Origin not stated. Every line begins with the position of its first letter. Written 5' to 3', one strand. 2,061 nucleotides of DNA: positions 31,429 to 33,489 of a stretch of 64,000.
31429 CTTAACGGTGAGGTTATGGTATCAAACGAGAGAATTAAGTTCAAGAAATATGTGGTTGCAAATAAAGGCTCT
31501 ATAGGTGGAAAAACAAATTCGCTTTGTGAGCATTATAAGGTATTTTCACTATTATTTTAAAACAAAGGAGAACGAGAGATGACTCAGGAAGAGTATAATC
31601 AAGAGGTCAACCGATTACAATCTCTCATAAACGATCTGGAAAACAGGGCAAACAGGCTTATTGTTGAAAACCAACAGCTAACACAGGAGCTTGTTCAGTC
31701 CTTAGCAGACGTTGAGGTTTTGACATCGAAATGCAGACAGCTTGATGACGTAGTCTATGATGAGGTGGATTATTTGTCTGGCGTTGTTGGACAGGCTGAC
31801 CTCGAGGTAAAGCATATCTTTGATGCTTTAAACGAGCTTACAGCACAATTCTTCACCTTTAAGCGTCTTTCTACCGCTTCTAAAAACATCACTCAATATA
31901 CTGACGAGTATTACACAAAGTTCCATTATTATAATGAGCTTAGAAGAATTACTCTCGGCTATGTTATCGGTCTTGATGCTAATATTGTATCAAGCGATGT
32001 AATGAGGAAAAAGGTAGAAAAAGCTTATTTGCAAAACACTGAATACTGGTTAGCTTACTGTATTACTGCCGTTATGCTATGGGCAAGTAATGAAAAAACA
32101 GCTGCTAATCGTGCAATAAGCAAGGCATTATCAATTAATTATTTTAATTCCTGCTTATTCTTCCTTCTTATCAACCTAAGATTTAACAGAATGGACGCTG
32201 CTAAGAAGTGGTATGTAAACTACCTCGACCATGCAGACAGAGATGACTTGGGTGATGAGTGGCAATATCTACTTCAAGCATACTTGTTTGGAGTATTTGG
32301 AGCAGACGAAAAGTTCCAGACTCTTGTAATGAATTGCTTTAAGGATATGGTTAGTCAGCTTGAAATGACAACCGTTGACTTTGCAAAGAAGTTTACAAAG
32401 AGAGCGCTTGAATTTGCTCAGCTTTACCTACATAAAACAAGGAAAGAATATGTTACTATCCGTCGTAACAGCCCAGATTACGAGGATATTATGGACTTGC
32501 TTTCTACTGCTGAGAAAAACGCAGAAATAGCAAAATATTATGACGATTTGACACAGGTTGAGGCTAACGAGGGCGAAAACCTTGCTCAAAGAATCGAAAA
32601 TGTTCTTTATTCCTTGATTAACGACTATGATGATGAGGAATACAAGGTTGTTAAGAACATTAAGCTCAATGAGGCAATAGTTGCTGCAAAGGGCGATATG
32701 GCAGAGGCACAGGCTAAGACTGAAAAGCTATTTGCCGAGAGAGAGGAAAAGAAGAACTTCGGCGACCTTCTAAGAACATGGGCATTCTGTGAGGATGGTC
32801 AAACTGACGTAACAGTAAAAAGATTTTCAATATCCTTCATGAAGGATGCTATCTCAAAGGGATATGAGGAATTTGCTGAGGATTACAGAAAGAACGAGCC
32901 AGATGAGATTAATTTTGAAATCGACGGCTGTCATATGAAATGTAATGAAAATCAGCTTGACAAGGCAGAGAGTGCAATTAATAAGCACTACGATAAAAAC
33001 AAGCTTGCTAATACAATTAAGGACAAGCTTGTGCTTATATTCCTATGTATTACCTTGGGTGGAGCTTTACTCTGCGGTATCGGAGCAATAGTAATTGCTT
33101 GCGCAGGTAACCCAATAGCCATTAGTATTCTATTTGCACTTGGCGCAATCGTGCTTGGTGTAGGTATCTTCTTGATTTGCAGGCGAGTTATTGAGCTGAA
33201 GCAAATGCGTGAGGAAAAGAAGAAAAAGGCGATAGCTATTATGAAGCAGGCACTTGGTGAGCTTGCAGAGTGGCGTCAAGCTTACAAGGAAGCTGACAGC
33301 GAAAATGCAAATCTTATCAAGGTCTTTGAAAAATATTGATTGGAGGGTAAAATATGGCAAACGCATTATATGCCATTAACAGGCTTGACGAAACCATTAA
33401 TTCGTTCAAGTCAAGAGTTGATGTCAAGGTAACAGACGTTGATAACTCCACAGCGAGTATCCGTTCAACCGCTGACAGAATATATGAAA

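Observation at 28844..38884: Eight-gene membrane / AAA+ operon with no assignable system: best candidate for a novel system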

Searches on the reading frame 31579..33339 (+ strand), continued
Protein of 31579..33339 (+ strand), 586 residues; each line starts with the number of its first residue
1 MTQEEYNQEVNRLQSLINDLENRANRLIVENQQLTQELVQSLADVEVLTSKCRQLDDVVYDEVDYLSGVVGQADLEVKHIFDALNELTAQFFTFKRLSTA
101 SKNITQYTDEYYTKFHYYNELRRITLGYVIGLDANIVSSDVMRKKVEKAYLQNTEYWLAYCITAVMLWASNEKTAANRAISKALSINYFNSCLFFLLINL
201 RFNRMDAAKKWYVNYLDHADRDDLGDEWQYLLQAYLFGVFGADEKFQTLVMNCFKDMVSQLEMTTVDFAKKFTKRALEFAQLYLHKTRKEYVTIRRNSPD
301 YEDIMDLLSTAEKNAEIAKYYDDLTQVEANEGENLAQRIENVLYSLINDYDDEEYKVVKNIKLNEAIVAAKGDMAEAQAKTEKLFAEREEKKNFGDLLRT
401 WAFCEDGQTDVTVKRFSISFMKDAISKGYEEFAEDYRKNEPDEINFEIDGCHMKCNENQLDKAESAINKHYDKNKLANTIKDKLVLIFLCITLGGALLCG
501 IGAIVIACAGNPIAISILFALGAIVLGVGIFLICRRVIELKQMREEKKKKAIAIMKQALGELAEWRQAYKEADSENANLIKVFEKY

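Call 53: fold_search(model_id=the predicted structure, library=viral)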
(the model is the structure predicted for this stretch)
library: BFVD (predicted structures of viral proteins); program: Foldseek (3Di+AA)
matches with E <= 10: 232; with E <= 0.001: 0
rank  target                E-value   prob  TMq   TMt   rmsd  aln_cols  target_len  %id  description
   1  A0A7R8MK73            7.8e-03  0.28  0.10  0.07  55.7       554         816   11  Uncharacterized protein [Klebsiella phage vB_KvM-Eowyn]
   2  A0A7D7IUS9            1.8e-02  0.20  0.10  0.07  57.1       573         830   10  (no name in the UniProt tables at hand)
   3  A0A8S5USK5            2.5e-02  0.20  0.10  0.07  60.2       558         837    9  Chromosome segregation ATPase [Myoviridae sp. ctijX18]
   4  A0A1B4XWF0            2.8e-02  0.13  0.08  0.04  55.3       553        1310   12  DNA repair [Tenacibaculum phage pT24]
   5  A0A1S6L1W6            5.4e-02  0.16  0.11  0.08  56.5       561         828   12  (no name in the UniProt tables at hand)
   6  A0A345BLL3            9.6e-02  0.12  0.09  0.07  57.1       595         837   10  Putative SMC domain-containing protein [Erwinia phage Wellington]
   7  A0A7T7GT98            1.0e-01  0.11  0.11  0.07  54.1       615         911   11  (no name in the UniProt tables at hand)
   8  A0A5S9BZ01            1.3e-01  0.09  0.09  0.05  70.1       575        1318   12  DNA repair exonuclease [Tenacibaculum phage PTm1]
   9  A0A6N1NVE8            1.3e-01  0.06  0.08  0.04  53.6       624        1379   12  Putative DNA repair protein [Tupanvirus deep ocean]
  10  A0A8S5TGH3            1.5e-01  0.10  0.11  0.07  64.0       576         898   14  STRUCTURAL MAINTENANCE OF CHROMOSOMES PROTEIN [Myoviridae sp. ctIty1]
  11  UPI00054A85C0         1.7e-01  0.12  0.11  0.08  60.4       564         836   10  (no name look-up for this kind of identifier)
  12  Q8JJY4                2.0e-01  0.10  0.10  0.09  87.6       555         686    9  Putative myosine-like protein [Spodoptera frugiperda ascovirus 1a]
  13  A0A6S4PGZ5            2.1e-01  0.14  0.12  0.11  55.3       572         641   11  T10G3.5 [uncultured phage_MedDCM-OCT-S39-C11]
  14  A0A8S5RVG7            2.1e-01  0.09  0.09  0.08  54.7       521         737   12  STRUCTURAL MAINTENANCE OF CHROMOSOMES PROTEIN [Siphoviridae sp. ctHip2]
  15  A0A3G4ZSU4            3.0e-01  0.72  0.18  0.32  19.5       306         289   12  Tetratricopeptide repeat protein [Edafosvirus sp.]
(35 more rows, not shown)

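Call 58: find_related_loci(query=L004:9674-11395:+, collection=viral_contigs, flank=8000)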
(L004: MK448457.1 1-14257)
Query L004:9674-11395:+ (573 aa) in viral_contigs; peptide patterns used: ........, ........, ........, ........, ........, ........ (x = any residue, [..] = any of these).
11 stretches matched a pattern, but none encodes a relative of the query by tblastn (E <= 1e-3).

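Call 69: find_encoding_contigs(protein=P0002, flank=10000, max_places=2)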
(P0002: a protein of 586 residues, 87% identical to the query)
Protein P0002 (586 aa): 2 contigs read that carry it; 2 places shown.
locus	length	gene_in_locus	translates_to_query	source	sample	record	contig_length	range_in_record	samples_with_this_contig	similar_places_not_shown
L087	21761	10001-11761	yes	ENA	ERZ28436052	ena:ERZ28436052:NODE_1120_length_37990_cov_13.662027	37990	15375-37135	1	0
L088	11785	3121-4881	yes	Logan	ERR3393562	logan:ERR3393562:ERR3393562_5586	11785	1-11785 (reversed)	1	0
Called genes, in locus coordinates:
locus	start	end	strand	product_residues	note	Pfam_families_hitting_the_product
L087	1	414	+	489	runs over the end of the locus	PF00370:FGGY_N, PF02782:FGGY_C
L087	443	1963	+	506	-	PF13306:LRR_5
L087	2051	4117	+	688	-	PF00933:Glyco_hydro_3, PF01915:Glyco_hydro_3_C, PF14310:Fn3-like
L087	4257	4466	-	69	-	PF12844:HTH_19, PF13560:HTH_31, PF01381:HTH_3, PF13443:HTH_26 (weak)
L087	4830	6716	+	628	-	PF17678:Glyco_hydro_92N, PF07971:Glyco_hydro_92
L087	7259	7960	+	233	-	-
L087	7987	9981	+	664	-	-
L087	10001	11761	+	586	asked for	-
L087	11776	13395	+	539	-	-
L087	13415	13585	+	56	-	-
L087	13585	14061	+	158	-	-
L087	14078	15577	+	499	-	PF00004:AAA, PF17862:AAA_lid_3 (faint)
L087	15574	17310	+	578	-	-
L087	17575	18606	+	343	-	PF01381:HTH_3, PF12844:HTH_19 (weak), PF13443:HTH_26 (faint), PF13560:HTH_31 (faint)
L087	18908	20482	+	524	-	PF04616:Glyco_hydro_43, PF17851:GH43_C2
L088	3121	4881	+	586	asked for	-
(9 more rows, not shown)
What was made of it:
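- The same eight genes occur at the same locus in a genome whose copy of C is 87% identical (call 69).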

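Call 72: find_related_loci(query=A7, collection=metagenome_contigs, flank=10000)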
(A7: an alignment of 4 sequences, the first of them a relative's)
Query A7 (573 aa) in metagenome_contigs; peptide patterns used: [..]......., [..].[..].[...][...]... (x = any residue, [..] = any of these).
530 stretches matched a pattern; 399 encode a relative of the query (tblastn E <= 1e-3); the best 80 are kept; 80 distinct loci.
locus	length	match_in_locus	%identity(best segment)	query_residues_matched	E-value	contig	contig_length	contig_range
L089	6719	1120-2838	100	1-573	0e+0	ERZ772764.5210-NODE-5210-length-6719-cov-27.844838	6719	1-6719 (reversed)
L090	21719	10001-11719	100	1-573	0e+0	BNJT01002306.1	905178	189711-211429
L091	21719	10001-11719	100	1-573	0e+0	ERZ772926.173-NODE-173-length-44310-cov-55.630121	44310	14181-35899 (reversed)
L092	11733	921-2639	100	1-573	0e+0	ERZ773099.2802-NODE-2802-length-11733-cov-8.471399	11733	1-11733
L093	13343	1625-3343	100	1-573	0e+0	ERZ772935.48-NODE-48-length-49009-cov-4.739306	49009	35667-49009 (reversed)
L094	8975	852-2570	99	1-573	0e+0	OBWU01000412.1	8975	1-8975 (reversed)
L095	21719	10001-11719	98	1-573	0e+0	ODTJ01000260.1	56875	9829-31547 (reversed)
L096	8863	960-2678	98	1-573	0e+0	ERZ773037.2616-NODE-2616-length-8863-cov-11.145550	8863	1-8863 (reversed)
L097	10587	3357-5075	98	1-573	0e+0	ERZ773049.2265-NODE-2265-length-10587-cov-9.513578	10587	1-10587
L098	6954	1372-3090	97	1-573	0e+0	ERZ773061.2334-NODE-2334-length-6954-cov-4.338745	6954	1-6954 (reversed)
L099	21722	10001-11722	98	1-573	0e+0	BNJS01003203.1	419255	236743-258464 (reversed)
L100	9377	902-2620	98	1-573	0e+0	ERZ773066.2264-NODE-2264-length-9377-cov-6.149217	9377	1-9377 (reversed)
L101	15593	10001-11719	97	1-573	0e+0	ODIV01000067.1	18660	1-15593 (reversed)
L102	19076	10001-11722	97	1-573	0e+0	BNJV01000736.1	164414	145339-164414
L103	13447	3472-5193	97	1-573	0e+0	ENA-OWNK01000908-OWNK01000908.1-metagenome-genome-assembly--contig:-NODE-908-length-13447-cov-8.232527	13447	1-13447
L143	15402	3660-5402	69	1-573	0e+0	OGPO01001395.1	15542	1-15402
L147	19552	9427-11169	69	1-573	0e+0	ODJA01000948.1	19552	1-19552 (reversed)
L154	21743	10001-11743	68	1-573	0e+0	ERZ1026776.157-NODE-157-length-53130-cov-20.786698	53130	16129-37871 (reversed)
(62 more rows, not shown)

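Call 77: search_solved_structures(query=A8, max_evalue=10)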
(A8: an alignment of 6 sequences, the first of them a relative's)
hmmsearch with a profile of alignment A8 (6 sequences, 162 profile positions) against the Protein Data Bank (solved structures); distinct sequences matched with E-value up to 10: 4.
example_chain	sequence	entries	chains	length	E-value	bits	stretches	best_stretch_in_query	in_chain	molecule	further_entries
6xeh_A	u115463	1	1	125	0.28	14.2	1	10-84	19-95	DE NOVO DESIGNED OR386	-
12zn_B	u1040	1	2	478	0.96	12.5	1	22-86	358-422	Septin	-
3vp8_A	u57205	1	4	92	0.98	12.5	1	63-85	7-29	General transcriptional corepressor TUP1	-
3vp9_A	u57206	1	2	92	1.2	12.2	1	63-84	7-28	General transcriptional corepressor TUP1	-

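Call 78: search_protein_families(library=pfam, alignment_id=A8, max_evalue=1)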
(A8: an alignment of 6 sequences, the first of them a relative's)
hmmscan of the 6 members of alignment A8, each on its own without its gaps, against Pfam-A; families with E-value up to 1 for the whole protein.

A. member 1, L091:14102-14584:+ (160 aa): 0 families

B. families by the number of members that match (of 6 scanned): 4 families
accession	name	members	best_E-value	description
PF03836.20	RasGAP_C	1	0.033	RasGAP C-terminus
PF06198.16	DUF999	1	0.075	Protein of unknown function (DUF999)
PF06040.16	Adeno_E3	1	0.13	Adenovirus E3 protein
PF03961.19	FapA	1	0.13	Flagellar Assembly Protein A beta solenoid domain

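Call 81: search_protein_families(library=pfam, proteins=[L154:6375-7295:+, L154:7311-9983:+, L154:14180-18400:+, L154:18405-19139:+, L143:12839-13627:+, L143:13645-14175:+, L147:5468-5788:+], max_evalue=0.01)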
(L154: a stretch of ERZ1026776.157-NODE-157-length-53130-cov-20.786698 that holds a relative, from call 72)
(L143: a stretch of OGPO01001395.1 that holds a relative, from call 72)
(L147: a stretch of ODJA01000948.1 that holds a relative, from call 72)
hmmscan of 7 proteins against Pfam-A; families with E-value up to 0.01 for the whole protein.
L154:6375-7295:+ (306 aa): 0 families

L154:7311-9983:+ (890 aa): 1 family
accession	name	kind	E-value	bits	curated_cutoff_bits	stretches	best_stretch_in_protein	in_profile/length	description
PF01935.23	DUF87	-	4.6e-08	33.9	23.2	1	394-620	20-217/220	Helicase HerA, central domain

L154:14180-18400:+ (1406 aa): 0 families

L154:18405-19139:+ (244 aa): 0 families

L143:12839-13627:+ (262 aa): 0 families

L143:13645-14175:+ (176 aa): 6 families
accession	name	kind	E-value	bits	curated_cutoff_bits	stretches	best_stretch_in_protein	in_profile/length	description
PF13240.11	Zn_Ribbon_1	-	1.3e-08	34.8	25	1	152-172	2-22/23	zinc-ribbon domain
PF12773.13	DZR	-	0.00011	22.7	27.3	1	151-170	26-45/45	Double zinc ribbon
PF13248.11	Zn_ribbon_3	-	0.00025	20.8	27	1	151-171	4-24/26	zinc-ribbon domain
PF24463.1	DUF7577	-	0.0004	20.4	28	1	151-171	4-24/27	Domain of unknown function (DUF7577)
PF17032.10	Zn_ribbon_15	-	0.0013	19.9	28.9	1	142-170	51-73/73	zinc-ribbon family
PF24460.1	DUF7575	-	0.0015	18.3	28.5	1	152-171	6-25/28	Domain of unknown function (DUF7575)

L147:5468-5788:+ (106 aa): 6 families
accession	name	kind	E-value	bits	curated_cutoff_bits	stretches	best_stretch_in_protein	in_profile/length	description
PF13560.12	HTH_31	-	7.6e-08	33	27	1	23-75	2-55/64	Helix-turn-helix domain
PF01381.28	HTH_3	-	7.1e-06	26.4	23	1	30-62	4-36/55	Helix-turn-helix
PF13412.12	HTH_24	-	6.8e-05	22.8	21.9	1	30-54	12-36/48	Winged helix-turn-helix DNA-binding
PF12844.13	HTH_19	-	7.9e-05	22.9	30.2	1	31-79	8-56/64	Helix-turn-helix domain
PF13443.12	HTH_26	-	0.0026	18.4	22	1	27-70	2-46/63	Cro/C1-type HTH DNA-binding domain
PF13404.12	HTH_AsnC-type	-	0.0059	16.8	27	1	29-51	11-33/42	AsnC-type helix-turn-helix domain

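Call 86: search_protein_families(library=padloc, proteins=[L003:573-1820:+, L003:4570-7278:+, L003:7312-9507:+, L003:9510-9983:+, L091:14102-14584:+, L154:6375-7295:+, L154:7311-9983:+, L154:14180-18400:+, L154:18405-19139:+, L004:9674-11395:+], max_evalue=0.01)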
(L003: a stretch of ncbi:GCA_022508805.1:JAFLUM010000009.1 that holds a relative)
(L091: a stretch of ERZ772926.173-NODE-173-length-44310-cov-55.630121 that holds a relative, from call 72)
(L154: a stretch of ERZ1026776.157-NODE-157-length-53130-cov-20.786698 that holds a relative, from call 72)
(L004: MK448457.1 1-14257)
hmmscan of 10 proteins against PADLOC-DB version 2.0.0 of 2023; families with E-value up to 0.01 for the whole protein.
L003:573-1820:+ (415 aa): 0 families

L003:4570-7278:+ (902 aa): 9 families
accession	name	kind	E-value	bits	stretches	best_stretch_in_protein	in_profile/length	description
PDLC04140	mad8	-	1.3e-17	62.3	1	412-749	28-288/314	mads_8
PDLC04105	HerA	-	5.4e-13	46.3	1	642-764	420-539/576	-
PDLC04103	HerA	-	3e-10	37.1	1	643-760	443-556/579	-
PDLC01055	HerA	-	6.7e-09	33.1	1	588-719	369-483/532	Type III coevolved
PDLC04104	HerA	-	8.2e-09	32.7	1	638-760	217-336/379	-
PDLC02185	HerA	-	5.4e-08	30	1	636-762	441-563/585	-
PDLC04100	HerA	-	6.8e-08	29.6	1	637-760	436-555/580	-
PDLC04098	HerA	-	3.5e-06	23.9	1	634-724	520-609/686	-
PDLC04106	HerA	-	4e-05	20.3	1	642-755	512-623/667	-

L003:7312-9507:+ (731 aa): 0 families

L003:9510-9983:+ (157 aa): 0 families

L091:14102-14584:+ (160 aa): 0 families

L154:6375-7295:+ (306 aa): 0 families

L154:7311-9983:+ (890 aa): 11 families
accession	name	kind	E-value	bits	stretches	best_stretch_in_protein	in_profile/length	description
PDLC04140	mad8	-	1.8e-14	52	1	397-758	27-298/314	mads_8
PDLC04106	HerA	-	5.9e-12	42.9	1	613-760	485-631/667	-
PDLC04103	HerA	-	8.6e-12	42.2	2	635-747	437-546/579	-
PDLC04105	HerA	-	1.2e-11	41.9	2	611-757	393-535/576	-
PDLC04098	HerA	-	5e-11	39.9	1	623-722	514-610/686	-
PDLC04100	HerA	-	2e-09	34.7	1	600-747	404-545/580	-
PDLC02185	HerA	-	3.3e-09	34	1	600-752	410-556/585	-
PDLC02684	DndH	-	3.3e-09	32.8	1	378-717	1346-1666/1715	DndH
PDLC01055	HerA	-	7.5e-08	29.6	1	594-745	378-512/532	Type III coevolved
PDLC04097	HerA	-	2.5e-07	27.7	1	618-742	452-577/618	-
PDLC04102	HerA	-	7.8e-07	25.8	1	616-757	484-619/654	-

L154:14180-18400:+ (1406 aa): 0 families

L154:18405-19139:+ (244 aa): 1 family
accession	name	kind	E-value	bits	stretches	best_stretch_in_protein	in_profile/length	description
PDLC04356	PDC-M04B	-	0.0048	14.7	1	137-198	12-77/176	-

L004:9674-11395:+ (573 aa): 0 families
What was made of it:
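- The accessory ATPase matches the HerA and mad8 defence models (call 86).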

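Call 109: search_dna_similar(query=L154:14180-18400:+, collection=plasmids, mode=protein, max_rows=10, max_evalue=0.00001)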
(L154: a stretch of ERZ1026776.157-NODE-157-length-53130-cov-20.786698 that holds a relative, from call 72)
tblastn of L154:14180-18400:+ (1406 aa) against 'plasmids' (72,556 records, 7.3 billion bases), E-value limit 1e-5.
No match.

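Call 112: search_solved_structures(query=L003:4570-7278:+, max_evalue=0.01)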
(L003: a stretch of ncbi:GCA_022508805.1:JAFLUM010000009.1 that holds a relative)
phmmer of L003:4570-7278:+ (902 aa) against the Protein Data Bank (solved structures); distinct sequences matched with E-value up to 0.01: 3.
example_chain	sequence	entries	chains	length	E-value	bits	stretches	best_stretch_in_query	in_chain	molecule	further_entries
4d2i_A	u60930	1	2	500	7.2e-05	24.2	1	561-757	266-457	HERA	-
9x1l_A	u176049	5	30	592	0.00034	22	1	666-764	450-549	DNA helicase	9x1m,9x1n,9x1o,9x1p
8xau_A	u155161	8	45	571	0.0013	20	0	667-771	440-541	ATP-binding protein | HerA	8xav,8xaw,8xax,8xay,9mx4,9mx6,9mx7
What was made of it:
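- Closest known: HerA-effector defence complexes. Same: The accessory ATPase of relatives matches HerA and mad8 models (call 86) and solved HerA structures (call 112).
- HerA also scaffolds intracellular defence effectors (calls 86, 112).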

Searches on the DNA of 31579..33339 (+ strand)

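Call 108: search_dna_similar(query=L090:2000-10000:+, collection=phages, mode=near, max_rows=8)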
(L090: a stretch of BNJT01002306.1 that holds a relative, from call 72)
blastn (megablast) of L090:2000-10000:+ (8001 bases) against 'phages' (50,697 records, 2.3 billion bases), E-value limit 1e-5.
Records with a match: 16; places in all: 17; records where one place covers at least 80% of the query: 0.
Best place of each record, by identity: 95-99% 1; 90-95% 1; 80-90% 13; 60-80% 1.
By first word of the organism name: Streptococcus 15; Listeria 1.
By host as written in the record: Listeria monocytogenes 1; Streptococcus agalactiae ILRI005 1; Streptococcus oralis U-o2 1; Streptococcus oralis DD16 1; Streptococcus mitis U-o8 1; Streptococcus dysgalactiae ERR085006 1; Streptococcus dysgalactiae ERR085028 1; Streptococcus dysgalactiae ERR085057 1; and 8 more.
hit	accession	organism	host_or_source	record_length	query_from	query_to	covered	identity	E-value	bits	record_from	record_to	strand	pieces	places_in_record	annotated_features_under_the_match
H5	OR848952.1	Listeria phage LM 4-14-1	Listeria monocytogenes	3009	6513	7125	8%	79.7%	2e-118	435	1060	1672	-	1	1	record has no annotation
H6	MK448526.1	Streptococcus satellite phage Javan54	Streptococcus agalactiae ILRI005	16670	7107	7588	6%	85.8%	1e-140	508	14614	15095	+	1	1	integrase/recombinase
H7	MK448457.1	Streptococcus satellite phage Javan368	Streptococcus oralis U-o2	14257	7581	8001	5%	92.9%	8e-172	612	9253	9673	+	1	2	none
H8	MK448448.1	Streptococcus satellite phage Javan354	Streptococcus oralis DD16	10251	7281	7586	4%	95.1%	7e-133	483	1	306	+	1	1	integrase/recombinase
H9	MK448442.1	Streptococcus satellite phage Javan341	Streptococcus mitis U-o8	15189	7281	7586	4%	88.9%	3e-101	377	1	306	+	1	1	integrase/recombinase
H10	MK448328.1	Streptococcus satellite phage Javan130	Streptococcus dysgalactiae ERR085006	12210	7281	7588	4%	86.7%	1e-90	342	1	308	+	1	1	integrase/recombinase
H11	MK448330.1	Streptococcus satellite phage Javan136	Streptococcus dysgalactiae ERR085028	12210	7281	7588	4%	86.7%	1e-90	342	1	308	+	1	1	integrase/recombinase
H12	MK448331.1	Streptococcus satellite phage Javan138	Streptococcus dysgalactiae ERR085057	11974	7281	7588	4%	86.7%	1e-90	342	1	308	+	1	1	integrase/recombinase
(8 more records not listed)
